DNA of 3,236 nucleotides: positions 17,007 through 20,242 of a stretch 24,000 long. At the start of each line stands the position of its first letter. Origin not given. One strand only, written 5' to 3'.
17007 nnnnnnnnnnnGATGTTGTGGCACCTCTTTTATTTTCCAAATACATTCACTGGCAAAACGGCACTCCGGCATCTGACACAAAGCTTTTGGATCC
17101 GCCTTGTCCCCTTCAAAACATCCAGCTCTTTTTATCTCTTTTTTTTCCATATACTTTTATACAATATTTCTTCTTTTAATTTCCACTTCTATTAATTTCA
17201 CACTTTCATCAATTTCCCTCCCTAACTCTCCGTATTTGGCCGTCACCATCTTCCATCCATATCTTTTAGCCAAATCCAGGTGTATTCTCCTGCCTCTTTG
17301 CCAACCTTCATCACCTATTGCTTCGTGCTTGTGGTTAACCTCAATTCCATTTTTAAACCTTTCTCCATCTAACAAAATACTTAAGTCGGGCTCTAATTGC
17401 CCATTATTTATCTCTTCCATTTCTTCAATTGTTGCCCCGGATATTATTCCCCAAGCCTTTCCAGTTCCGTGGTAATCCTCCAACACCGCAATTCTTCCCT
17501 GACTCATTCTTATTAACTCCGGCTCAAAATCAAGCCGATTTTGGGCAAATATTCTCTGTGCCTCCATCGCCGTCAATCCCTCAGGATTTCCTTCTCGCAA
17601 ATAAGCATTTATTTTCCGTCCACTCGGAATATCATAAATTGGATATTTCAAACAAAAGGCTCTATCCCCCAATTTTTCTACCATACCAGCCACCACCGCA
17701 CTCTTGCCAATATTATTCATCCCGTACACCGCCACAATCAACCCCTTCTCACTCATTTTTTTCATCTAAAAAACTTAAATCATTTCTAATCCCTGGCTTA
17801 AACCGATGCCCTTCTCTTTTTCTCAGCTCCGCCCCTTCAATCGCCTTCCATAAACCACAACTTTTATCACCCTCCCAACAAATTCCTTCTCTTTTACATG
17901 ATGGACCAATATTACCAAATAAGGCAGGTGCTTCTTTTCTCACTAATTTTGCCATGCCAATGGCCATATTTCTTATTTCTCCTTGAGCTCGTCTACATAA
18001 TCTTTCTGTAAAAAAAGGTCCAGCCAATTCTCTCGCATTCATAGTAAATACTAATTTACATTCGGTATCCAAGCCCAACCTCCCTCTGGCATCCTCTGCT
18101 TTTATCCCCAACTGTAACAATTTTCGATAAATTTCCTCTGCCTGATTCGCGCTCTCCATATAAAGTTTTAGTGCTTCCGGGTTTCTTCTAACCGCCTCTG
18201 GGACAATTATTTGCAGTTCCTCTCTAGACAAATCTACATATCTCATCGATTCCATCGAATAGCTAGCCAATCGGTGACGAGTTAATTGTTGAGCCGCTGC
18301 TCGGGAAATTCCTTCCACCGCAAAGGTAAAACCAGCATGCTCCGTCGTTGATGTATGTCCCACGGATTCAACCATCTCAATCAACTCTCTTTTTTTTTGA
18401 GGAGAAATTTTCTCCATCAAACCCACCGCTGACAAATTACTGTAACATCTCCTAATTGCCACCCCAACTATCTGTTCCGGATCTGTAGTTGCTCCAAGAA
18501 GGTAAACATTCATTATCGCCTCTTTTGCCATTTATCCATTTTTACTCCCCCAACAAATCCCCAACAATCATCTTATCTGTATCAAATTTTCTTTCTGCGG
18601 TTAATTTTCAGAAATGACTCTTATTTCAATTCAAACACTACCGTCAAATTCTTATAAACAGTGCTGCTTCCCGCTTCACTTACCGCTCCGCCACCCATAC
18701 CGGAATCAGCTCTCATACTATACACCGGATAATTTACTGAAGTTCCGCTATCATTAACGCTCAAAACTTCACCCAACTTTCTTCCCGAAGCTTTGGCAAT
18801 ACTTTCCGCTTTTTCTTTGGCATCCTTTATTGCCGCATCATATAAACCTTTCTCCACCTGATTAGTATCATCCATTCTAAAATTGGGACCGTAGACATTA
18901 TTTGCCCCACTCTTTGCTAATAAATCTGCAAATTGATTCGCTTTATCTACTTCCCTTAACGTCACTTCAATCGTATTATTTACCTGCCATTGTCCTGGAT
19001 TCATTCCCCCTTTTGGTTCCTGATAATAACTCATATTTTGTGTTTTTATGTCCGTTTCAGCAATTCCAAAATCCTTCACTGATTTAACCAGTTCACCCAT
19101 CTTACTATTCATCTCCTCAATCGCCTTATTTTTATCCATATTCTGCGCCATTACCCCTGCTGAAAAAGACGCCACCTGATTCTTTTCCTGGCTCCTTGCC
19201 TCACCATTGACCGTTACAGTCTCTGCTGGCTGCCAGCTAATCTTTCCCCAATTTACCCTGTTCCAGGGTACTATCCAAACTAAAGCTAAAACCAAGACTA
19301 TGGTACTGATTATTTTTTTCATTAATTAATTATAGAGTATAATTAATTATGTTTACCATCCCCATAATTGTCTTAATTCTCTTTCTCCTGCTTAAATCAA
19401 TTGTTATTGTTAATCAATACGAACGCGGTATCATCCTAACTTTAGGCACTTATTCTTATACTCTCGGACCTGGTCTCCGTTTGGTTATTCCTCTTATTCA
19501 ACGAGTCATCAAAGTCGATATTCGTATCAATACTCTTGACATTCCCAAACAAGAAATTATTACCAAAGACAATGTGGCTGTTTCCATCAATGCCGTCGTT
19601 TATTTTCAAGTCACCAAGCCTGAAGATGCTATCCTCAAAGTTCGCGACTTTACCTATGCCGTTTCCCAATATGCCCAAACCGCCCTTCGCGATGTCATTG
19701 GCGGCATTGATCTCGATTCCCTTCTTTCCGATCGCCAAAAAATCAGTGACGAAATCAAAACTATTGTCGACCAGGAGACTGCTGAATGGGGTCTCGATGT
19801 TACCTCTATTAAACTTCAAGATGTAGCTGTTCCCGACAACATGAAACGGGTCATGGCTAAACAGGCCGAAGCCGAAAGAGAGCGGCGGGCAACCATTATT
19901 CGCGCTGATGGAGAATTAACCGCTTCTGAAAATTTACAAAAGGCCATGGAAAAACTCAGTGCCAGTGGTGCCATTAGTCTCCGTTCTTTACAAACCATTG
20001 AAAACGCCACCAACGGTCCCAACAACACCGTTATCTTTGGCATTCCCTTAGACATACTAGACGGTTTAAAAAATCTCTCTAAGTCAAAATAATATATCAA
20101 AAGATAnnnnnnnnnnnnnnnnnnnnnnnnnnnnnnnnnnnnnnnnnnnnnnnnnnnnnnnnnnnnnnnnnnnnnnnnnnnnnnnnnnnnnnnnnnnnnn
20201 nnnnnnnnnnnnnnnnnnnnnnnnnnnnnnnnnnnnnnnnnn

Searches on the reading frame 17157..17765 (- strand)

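Call 36: search_protein_families(library=pfam, proteins=[window:17157-17765:-], max_evalue=0.001)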
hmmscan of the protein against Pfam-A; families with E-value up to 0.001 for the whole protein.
window:17157-17765:- (202 aa): 1 family
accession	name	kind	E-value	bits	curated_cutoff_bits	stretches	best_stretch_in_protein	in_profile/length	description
PF02223.23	Thymidylate_kin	-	1.2e-05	25.6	27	1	15-135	3-127/185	Thymidylate kinase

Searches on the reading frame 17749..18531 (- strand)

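Call 36: search_protein_families(library=pfam, proteins=[window:17749-18531:-], max_evalue=0.001)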
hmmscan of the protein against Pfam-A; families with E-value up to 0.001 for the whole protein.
window:17749-18531:- (260 aa): 1 family
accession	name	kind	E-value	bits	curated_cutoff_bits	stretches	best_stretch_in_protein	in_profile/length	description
PF02511.20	Thy1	-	1e-54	185.7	24.8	1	11-203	2-191/191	Thymidylate synthase complementing protein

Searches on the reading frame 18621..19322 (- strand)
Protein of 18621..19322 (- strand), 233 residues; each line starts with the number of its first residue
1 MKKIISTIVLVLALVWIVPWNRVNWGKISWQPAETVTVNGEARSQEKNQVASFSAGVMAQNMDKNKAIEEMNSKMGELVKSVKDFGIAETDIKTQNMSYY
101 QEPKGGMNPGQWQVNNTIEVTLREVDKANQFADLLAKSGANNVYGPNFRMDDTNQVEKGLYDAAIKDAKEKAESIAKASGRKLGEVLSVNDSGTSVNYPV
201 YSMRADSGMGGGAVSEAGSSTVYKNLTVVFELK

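Call 36: search_protein_families(library=pfam, proteins=[window:18621-19322:-], max_evalue=0.001)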
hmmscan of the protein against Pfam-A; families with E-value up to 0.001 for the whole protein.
window:18621-19322:- (233 aa): 1 family
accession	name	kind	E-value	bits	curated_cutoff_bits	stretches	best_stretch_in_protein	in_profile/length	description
PF04402.19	SIMPL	-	7e-38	131.4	25.2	1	36-230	1-205/205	Protein of unknown function (DUF541)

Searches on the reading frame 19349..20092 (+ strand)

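Call 36: search_protein_families(library=pfam, proteins=[window:19349-20092:+], max_evalue=0.001)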
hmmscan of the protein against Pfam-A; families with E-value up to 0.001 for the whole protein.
window:19349-20092:+ (247 aa): 2 families
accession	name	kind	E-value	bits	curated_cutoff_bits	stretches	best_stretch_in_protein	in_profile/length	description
PF01145.31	Band_7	-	1.5e-41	142.8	23.6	1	20-189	2-175/176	SPFH domain / Band 7 family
PF13421.11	Band_7_1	-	4.8e-06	26.8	24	1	100-174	132-208/211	SPFH domain-Band 7 family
